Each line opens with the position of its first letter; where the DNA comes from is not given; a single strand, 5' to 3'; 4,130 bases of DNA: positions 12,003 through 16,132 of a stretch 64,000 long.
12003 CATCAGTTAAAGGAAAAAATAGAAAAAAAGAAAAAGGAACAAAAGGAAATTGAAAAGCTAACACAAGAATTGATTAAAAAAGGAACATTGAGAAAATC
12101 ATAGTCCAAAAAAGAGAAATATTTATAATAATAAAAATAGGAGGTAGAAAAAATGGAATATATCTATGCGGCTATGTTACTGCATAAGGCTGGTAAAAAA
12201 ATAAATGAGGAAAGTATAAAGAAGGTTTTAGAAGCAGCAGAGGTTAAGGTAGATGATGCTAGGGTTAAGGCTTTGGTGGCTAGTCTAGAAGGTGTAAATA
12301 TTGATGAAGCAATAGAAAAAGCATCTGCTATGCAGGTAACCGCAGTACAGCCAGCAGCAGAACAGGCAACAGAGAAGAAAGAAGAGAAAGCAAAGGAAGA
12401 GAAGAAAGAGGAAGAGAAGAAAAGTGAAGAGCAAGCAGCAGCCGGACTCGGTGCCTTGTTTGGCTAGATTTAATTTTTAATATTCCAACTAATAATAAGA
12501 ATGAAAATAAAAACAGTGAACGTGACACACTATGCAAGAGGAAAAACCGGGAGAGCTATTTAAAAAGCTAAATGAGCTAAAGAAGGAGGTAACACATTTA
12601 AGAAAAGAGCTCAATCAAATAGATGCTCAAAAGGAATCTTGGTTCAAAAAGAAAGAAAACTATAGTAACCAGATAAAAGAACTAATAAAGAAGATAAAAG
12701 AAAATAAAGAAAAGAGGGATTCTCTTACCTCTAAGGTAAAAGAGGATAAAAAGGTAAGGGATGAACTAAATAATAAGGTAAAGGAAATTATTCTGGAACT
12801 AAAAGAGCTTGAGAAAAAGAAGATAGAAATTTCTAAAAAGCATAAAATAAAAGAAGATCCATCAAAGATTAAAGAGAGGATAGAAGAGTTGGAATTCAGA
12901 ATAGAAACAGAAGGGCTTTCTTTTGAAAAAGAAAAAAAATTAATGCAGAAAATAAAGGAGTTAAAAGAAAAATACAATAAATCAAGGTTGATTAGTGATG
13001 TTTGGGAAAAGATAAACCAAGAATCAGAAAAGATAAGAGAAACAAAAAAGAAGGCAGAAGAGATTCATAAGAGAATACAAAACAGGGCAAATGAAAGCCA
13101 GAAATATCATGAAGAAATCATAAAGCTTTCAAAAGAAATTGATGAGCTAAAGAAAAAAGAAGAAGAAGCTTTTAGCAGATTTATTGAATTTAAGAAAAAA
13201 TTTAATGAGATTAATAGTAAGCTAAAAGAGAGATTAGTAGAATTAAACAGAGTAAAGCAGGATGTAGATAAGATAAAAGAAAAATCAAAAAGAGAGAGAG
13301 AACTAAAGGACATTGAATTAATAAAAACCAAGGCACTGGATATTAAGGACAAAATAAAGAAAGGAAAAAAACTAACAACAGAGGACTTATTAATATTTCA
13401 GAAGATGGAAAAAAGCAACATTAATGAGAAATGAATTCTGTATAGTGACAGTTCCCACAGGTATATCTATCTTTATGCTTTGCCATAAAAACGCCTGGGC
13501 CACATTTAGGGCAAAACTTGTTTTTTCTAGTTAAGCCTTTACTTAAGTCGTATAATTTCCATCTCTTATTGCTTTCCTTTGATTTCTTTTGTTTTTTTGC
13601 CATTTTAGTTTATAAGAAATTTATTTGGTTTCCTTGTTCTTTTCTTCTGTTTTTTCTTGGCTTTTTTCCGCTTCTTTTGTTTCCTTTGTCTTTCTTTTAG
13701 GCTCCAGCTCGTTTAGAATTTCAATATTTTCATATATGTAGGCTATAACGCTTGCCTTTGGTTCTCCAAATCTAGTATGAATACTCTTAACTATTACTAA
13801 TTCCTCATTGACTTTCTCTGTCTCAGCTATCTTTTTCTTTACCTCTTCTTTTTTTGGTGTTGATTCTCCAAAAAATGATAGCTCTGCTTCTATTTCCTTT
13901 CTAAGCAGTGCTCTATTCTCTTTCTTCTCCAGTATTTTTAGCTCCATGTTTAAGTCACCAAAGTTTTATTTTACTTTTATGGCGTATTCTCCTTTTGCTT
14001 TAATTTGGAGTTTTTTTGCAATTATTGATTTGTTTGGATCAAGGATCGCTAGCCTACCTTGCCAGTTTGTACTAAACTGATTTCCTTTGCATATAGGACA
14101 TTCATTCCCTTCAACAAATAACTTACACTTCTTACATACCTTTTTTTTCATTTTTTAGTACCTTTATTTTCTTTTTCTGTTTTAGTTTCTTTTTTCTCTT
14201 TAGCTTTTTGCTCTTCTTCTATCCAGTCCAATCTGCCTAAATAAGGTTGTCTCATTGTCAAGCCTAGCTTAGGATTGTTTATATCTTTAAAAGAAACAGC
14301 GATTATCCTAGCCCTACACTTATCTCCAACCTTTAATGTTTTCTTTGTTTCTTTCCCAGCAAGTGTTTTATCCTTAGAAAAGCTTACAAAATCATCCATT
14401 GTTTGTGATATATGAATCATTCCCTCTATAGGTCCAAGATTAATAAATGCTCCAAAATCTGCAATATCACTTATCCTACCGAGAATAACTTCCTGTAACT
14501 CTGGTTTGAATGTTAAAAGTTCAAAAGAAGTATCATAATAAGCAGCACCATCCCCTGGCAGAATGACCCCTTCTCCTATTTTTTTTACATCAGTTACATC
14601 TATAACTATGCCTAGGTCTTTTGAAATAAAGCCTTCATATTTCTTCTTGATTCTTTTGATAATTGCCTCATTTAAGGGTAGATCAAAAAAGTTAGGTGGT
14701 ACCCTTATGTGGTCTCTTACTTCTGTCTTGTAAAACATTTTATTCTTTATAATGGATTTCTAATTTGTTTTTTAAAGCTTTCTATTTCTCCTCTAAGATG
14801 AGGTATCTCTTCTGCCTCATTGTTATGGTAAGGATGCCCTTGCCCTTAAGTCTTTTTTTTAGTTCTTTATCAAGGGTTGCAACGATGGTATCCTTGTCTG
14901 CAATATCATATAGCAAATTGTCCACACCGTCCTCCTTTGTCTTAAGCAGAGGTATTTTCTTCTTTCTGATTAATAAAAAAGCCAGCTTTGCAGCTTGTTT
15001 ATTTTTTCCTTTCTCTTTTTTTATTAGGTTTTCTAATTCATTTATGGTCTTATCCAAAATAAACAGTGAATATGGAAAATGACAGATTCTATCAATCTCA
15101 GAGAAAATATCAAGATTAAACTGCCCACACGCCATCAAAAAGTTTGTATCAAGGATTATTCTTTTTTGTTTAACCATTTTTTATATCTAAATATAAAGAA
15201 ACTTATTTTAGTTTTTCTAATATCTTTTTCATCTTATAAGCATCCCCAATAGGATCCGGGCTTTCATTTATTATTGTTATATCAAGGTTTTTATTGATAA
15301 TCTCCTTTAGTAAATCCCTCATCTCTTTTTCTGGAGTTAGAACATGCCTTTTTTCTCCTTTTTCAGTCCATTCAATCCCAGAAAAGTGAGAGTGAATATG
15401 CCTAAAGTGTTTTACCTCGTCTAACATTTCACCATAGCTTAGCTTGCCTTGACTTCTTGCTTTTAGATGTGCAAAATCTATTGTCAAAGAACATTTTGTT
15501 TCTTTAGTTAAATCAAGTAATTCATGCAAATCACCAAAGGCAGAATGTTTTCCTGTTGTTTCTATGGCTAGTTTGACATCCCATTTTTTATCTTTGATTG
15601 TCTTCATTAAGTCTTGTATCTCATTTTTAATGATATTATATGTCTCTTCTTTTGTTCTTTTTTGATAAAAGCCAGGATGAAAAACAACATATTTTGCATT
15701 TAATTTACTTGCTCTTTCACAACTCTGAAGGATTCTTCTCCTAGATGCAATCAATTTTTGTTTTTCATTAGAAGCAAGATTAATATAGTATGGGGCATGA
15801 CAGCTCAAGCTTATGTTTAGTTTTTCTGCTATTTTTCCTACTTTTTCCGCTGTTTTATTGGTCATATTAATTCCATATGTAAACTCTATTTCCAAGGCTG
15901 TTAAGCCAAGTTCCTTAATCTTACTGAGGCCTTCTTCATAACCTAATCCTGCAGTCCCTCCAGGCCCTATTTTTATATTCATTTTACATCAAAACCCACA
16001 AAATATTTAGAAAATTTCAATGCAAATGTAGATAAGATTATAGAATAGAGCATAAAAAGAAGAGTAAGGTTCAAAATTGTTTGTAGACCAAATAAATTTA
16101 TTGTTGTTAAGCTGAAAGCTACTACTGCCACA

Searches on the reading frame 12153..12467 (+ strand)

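Call 29: search_protein_families(library=pfam, proteins=[window:12153-12467:+], max_evalue=0.00001)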
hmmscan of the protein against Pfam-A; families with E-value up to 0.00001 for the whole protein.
window:12153-12467:+ (104 aa): 1 family
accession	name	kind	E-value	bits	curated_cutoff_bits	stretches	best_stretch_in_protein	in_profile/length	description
PF00428.24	Ribosomal_60s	-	1.9e-16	60.8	28.1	1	17-103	2-88/88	60s Acidic ribosomal protein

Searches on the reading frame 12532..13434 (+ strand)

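Call 29: search_protein_families(library=pfam, proteins=[window:12532-13434:+], max_evalue=0.00001)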
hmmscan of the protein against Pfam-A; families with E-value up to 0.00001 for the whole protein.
window:12532-13434:+ (300 aa): 1 family
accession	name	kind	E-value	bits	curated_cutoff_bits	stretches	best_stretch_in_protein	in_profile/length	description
PF23435.1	DUF7121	-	4.5e-23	82.5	29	1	15-291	39-303/307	Family of unknown function (DUF7121)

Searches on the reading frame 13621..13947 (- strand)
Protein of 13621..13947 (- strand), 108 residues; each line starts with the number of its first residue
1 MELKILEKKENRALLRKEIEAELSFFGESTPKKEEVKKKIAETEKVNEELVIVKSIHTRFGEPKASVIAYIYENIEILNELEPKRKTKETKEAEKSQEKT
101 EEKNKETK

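Call 29: search_protein_families(library=pfam, proteins=[window:13621-13947:-], max_evalue=0.00001)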
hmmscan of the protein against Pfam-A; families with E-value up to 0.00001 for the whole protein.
window:13621-13947:- (108 aa): 1 family
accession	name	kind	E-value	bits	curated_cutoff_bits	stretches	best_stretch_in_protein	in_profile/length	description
PF01282.25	Ribosomal_S24e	-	2.3e-19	69.7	24.5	1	4-96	1-93/95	Ribosomal protein S24e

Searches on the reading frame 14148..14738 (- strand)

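Call 27: search_protein_families(library=pfam, proteins=[window:14148-14738:-], max_evalue=0.00001)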
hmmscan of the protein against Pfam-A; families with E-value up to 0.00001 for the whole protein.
window:14148-14738:- (196 aa): 2 families
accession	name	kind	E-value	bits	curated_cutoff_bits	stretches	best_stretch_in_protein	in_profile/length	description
PF03876.22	SHS2_Rpb7-N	-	3e-18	66.1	24.8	1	8-64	1-57/57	SHS2 domain found in N terminus of Rpb7p/Rpc25p/MJ0397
PF00575.29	S1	-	1.2e-11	45.2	22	1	78-148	1-62/74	S1 RNA binding domain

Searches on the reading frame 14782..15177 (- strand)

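Call 29: search_protein_families(library=pfam, proteins=[window:14782-15177:-], max_evalue=0.00001)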
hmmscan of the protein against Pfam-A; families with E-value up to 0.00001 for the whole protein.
window:14782-15177:- (131 aa): 1 family
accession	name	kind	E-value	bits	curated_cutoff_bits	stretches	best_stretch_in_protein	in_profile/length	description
PF18477.7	PIN_9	-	2.9e-22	79.5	26.3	1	7-123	1-116/116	PIN like domain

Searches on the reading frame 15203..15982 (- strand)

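Call 29: search_protein_families(library=pfam, proteins=[window:15203-15982:-], max_evalue=0.00001)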
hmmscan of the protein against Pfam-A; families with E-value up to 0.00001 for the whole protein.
window:15203-15982:- (259 aa): 2 families
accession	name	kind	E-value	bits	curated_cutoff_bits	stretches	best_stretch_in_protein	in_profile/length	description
PF01261.30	AP_endonuc_2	-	1.9e-28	100.2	31.1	1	20-244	2-232/249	Xylose isomerase-like TIM barrel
PF03851.20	UvdE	-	9.2e-06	25.5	24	0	39-182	82-217/275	UV-endonuclease UvdE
